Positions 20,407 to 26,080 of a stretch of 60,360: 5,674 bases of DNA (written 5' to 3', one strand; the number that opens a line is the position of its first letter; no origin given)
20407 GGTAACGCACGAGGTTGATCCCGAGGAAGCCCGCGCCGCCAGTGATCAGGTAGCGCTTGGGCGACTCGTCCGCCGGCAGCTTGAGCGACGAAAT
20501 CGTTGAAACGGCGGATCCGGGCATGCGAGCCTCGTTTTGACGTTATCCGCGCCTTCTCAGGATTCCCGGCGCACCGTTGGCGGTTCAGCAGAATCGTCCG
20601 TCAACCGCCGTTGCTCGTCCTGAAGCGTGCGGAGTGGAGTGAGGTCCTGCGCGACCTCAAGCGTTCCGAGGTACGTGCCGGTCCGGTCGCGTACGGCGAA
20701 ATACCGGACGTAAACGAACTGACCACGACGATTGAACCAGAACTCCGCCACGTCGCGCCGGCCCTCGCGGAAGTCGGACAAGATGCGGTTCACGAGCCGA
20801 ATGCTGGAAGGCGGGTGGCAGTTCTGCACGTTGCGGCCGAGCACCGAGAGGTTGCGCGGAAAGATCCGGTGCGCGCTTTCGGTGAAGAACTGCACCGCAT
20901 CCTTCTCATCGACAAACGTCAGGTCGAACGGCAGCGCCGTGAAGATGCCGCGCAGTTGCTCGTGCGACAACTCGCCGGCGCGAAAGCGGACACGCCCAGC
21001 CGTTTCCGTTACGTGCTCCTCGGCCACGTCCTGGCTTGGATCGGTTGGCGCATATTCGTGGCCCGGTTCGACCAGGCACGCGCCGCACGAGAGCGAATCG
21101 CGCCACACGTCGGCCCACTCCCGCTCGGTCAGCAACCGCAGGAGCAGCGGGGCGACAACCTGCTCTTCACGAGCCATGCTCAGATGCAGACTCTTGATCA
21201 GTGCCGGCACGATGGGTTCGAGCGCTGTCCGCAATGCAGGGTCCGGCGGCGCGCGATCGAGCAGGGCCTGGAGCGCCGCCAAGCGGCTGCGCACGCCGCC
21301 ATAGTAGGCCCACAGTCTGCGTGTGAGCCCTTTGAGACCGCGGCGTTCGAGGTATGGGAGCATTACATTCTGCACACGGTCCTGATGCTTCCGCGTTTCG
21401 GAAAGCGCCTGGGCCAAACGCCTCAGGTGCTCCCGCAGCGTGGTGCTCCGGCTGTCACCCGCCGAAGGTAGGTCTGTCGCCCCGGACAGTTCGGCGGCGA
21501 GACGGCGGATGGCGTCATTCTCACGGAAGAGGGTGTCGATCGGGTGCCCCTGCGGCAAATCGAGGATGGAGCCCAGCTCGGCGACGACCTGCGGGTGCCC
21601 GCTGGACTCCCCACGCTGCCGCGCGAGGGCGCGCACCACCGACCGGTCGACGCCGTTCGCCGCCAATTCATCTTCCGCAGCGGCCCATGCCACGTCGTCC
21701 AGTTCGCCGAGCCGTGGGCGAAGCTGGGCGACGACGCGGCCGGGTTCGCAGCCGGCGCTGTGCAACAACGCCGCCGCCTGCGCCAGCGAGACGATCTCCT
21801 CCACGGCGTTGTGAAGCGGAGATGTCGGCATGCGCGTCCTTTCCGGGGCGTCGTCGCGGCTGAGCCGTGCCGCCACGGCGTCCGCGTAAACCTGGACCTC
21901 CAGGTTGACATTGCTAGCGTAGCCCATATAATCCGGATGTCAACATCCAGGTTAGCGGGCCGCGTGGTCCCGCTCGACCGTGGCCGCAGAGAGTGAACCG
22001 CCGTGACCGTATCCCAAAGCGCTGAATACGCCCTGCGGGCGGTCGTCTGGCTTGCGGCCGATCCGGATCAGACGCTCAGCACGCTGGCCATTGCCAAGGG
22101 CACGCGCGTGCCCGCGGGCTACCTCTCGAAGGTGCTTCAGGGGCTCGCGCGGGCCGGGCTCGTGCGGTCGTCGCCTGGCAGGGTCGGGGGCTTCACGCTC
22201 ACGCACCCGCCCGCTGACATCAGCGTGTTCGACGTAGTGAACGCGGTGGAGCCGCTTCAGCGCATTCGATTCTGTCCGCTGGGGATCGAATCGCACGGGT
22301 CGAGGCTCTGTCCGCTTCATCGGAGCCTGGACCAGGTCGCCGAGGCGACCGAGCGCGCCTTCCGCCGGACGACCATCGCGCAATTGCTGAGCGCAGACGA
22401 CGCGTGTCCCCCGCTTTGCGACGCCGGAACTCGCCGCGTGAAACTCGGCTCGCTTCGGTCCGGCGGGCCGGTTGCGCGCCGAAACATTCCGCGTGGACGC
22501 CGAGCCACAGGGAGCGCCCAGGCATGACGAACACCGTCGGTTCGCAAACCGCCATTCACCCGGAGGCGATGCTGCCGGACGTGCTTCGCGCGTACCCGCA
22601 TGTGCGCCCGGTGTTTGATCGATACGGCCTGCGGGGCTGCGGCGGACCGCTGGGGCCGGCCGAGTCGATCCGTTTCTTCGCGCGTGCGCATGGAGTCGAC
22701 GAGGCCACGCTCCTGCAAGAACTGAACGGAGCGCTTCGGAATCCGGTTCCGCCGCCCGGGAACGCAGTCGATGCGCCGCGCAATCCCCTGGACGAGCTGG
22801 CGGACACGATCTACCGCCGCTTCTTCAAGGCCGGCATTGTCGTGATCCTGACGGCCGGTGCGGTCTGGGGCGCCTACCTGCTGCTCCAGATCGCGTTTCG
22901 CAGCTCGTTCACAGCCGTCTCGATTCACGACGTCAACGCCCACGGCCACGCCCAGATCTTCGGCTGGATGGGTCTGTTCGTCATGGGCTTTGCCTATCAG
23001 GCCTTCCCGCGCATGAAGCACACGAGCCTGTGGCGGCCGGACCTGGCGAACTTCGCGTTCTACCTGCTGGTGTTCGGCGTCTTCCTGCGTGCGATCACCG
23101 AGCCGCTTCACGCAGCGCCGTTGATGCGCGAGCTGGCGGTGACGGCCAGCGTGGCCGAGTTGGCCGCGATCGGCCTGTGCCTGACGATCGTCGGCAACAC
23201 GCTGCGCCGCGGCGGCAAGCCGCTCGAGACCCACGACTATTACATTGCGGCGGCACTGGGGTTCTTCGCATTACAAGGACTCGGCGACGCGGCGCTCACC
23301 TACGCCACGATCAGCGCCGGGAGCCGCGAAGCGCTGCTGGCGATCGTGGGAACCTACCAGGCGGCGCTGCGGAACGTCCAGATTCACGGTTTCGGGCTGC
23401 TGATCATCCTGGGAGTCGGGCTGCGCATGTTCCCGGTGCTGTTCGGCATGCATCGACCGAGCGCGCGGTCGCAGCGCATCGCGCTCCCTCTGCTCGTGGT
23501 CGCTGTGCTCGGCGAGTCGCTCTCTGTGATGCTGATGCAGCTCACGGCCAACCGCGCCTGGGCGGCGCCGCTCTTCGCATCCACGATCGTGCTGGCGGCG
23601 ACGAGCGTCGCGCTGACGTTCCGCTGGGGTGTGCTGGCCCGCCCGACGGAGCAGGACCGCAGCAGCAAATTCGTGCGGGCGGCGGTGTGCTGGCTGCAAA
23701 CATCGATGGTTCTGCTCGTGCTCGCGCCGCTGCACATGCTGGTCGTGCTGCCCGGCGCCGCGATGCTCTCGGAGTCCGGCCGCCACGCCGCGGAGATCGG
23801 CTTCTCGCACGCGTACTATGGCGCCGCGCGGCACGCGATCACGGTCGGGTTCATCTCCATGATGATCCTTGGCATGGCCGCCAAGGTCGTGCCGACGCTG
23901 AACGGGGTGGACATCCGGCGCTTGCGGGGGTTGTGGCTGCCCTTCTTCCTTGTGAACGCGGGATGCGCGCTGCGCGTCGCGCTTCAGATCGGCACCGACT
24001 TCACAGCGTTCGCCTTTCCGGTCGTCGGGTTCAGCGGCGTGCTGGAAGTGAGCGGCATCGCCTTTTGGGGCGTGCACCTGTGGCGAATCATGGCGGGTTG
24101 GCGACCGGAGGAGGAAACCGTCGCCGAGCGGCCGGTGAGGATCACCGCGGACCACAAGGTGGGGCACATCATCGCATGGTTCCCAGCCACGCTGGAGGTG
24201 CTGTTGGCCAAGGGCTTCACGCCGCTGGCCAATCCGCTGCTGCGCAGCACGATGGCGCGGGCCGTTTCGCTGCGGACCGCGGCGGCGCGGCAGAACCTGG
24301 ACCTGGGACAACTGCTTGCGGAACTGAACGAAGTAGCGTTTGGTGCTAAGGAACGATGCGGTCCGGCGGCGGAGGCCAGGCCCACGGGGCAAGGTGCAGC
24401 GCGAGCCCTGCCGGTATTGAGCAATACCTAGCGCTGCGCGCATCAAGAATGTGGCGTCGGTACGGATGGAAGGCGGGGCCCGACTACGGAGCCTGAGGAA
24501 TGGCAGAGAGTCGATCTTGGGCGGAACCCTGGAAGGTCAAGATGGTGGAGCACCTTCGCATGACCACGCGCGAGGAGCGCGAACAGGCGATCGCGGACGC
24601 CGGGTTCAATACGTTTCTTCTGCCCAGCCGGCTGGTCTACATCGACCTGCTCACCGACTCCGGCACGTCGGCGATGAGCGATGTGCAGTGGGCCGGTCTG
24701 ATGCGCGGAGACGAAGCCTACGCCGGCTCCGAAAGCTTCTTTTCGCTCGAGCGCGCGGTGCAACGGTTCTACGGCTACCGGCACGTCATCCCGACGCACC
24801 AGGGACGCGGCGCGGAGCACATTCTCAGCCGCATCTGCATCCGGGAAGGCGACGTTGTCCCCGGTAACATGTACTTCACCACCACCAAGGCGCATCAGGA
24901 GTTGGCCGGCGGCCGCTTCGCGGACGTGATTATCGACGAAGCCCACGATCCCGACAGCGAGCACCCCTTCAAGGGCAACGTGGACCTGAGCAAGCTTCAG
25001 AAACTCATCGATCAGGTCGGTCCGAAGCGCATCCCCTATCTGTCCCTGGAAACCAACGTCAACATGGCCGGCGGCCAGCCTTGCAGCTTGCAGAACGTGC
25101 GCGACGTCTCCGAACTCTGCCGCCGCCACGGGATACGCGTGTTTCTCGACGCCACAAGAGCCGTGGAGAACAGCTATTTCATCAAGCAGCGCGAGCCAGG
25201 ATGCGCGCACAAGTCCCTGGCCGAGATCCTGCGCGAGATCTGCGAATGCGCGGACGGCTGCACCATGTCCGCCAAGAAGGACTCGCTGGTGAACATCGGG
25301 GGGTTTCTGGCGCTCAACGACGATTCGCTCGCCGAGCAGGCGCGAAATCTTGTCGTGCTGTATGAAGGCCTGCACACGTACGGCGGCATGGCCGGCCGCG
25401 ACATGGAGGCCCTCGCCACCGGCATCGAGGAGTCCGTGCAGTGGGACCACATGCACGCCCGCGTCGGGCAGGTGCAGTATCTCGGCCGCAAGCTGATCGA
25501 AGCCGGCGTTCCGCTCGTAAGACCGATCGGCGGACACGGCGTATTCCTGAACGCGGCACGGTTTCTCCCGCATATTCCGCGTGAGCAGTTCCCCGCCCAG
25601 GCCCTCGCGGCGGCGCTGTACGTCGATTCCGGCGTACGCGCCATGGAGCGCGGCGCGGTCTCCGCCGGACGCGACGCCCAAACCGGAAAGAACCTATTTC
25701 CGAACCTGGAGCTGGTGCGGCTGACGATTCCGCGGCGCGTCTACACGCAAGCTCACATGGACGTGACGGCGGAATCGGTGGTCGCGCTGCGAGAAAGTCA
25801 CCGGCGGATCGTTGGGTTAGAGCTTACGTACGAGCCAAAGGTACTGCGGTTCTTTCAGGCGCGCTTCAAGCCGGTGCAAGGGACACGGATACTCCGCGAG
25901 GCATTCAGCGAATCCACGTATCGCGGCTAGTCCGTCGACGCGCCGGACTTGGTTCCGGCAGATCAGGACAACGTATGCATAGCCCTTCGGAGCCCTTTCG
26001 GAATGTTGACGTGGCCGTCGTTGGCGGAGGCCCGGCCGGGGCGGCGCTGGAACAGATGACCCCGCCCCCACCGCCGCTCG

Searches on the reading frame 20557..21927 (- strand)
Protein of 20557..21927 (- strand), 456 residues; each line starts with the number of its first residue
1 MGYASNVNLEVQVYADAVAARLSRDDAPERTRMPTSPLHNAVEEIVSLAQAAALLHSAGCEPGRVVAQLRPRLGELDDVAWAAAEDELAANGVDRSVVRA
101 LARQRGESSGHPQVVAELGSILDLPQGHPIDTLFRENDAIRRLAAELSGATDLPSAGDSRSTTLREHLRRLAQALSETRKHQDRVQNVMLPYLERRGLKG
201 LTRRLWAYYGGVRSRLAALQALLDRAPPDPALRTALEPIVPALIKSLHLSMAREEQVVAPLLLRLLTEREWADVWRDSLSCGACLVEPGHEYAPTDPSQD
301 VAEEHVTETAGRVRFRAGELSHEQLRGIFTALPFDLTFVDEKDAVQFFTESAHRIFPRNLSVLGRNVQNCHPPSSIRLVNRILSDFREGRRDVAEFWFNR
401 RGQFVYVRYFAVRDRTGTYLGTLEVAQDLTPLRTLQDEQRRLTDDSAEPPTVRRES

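Call 64: search_protein_families(library=pfam, proteins=[window:20557-21927:-], max_evalue=0.001)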
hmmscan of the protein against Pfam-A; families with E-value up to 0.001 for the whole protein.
window:20557-21927:- (456 aa): 2 families
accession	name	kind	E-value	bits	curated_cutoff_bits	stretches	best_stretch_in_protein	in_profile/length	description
PF13596.12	PAS_10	-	4.3e-26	92.1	22.1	1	328-430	4-106/106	PAS domain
PF01814.28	Hemerythrin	-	2.5e-10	41.3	25.3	1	128-262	1-127/127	Hemerythrin HHE cation binding domain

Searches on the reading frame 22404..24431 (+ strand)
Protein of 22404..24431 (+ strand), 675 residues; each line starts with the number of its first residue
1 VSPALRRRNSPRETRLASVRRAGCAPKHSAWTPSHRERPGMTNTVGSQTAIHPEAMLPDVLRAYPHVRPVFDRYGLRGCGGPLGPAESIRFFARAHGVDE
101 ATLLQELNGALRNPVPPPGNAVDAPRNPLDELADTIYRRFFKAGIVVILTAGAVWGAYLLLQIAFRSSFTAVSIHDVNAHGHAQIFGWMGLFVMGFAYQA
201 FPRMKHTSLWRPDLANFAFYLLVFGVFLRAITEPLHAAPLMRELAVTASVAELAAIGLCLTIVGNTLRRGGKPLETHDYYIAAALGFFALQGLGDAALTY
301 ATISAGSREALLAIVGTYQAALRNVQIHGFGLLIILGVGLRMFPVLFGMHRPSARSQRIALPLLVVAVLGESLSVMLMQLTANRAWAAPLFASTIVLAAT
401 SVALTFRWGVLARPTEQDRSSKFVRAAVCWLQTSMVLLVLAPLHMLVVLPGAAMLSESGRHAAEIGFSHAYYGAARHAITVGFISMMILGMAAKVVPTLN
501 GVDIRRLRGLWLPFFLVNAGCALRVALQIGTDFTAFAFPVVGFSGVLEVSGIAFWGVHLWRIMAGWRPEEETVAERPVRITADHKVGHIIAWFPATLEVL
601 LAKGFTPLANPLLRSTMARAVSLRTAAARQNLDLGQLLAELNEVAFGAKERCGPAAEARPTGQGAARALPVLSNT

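Call 64: search_protein_families(library=pfam, proteins=[window:22404-24431:+], max_evalue=0.001)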
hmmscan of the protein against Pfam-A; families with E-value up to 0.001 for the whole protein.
window:22404-24431:+ (675 aa): 3 families
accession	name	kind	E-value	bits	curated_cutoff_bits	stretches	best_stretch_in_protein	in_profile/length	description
PF08984.16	DUF1858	-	2.8e-19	69.4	32.2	2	580-637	1-58/59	Domain of unknown function (DUF1858)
PF05940.17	NnrS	-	1.9e-15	57.6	28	1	137-565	7-369/371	NnrS protein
PF04405.19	ScdA_N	-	0.00057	19.9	32.5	0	621-644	32-55/56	Domain of Unknown function (DUF542)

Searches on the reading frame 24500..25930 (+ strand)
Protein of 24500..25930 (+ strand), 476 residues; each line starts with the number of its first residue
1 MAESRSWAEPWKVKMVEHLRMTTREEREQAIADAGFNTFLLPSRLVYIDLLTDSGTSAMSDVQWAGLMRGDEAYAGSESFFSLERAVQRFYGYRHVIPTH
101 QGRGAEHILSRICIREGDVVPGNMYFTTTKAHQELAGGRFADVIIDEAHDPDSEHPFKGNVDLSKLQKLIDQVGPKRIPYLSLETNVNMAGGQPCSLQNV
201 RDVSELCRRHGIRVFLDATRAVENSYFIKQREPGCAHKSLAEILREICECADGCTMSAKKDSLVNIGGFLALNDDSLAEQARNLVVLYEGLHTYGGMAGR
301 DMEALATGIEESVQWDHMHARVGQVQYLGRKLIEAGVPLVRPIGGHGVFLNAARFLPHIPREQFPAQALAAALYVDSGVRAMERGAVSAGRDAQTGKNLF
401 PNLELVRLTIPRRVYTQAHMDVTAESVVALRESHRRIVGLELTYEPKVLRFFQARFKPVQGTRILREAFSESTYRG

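Call 14: search_protein_families(library=pfam, proteins=[window:24500-25930:+], max_evalue=0.01)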
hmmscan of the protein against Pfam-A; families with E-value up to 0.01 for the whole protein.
window:24500-25930:+ (476 aa): 2 families
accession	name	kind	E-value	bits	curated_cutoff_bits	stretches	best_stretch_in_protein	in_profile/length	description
PF01212.27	Beta_elim_lyase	-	5e-79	266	27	1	49-425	1-287/288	Beta-eliminating lyase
PF01041.23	DegT_DnrJ_EryC1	-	1.6e-05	24.8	19.8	1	82-285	28-199/360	DegT/DnrJ/EryC1/StrS aminotransferase family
